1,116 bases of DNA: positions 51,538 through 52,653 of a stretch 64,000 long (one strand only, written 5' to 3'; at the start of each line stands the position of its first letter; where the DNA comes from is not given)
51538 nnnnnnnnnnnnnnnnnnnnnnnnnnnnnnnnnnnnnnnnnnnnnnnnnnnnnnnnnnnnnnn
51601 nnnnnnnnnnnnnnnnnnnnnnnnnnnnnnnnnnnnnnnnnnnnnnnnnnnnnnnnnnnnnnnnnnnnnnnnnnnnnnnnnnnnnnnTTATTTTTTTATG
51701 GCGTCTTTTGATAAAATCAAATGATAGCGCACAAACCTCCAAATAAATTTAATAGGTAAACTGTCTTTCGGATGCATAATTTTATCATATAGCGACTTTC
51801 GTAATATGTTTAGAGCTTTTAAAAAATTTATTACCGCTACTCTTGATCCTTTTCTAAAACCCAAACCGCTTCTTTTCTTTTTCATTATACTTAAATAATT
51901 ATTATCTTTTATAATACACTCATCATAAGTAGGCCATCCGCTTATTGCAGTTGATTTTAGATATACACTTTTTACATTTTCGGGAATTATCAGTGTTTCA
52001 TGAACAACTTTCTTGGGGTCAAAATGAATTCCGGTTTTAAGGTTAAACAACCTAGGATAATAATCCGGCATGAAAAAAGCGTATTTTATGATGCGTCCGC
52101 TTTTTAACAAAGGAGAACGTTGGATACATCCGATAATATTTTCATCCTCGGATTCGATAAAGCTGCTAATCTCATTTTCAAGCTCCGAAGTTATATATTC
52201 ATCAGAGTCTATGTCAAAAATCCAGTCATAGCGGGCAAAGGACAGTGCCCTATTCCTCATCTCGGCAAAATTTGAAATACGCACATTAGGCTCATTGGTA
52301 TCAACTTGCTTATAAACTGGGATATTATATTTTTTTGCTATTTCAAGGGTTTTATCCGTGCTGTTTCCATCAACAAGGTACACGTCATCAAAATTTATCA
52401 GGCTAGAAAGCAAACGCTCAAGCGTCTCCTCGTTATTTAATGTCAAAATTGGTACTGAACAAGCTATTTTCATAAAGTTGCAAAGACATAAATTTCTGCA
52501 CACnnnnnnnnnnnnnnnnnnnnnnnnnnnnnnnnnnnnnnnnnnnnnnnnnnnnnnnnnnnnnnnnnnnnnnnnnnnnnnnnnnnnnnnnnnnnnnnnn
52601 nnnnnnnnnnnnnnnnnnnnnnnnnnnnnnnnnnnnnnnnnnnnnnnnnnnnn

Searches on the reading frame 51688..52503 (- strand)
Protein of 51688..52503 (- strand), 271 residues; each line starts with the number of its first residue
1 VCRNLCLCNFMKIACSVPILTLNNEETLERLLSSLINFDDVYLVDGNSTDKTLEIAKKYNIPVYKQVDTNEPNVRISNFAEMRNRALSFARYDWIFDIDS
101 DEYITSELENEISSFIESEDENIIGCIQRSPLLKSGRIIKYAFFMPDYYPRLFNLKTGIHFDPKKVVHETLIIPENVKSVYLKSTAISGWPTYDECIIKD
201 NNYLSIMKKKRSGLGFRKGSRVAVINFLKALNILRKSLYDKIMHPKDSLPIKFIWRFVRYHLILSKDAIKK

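Call 46: search_protein_families(library=pfam, proteins=[window:51688-52503:-], max_evalue=0.001)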
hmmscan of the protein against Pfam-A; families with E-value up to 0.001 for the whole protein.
window:51688-52503:- (271 aa): 3 families
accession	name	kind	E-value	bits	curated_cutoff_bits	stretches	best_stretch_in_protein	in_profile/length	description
PF00535.33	Glycos_transf_2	-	2.9e-13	50.5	23.3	1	16-133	1-121/168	Glycosyl transferase family 2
PF13704.12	Glyco_tranf_2_4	-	1.2e-06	29.3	27.5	1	36-115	17-97/98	Glycosyl transferase family 2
PF10111.15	Glyco_tranf_2_2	-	0.00016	21.7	27.3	1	28-118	16-108/276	Glycosyltransferase like family 2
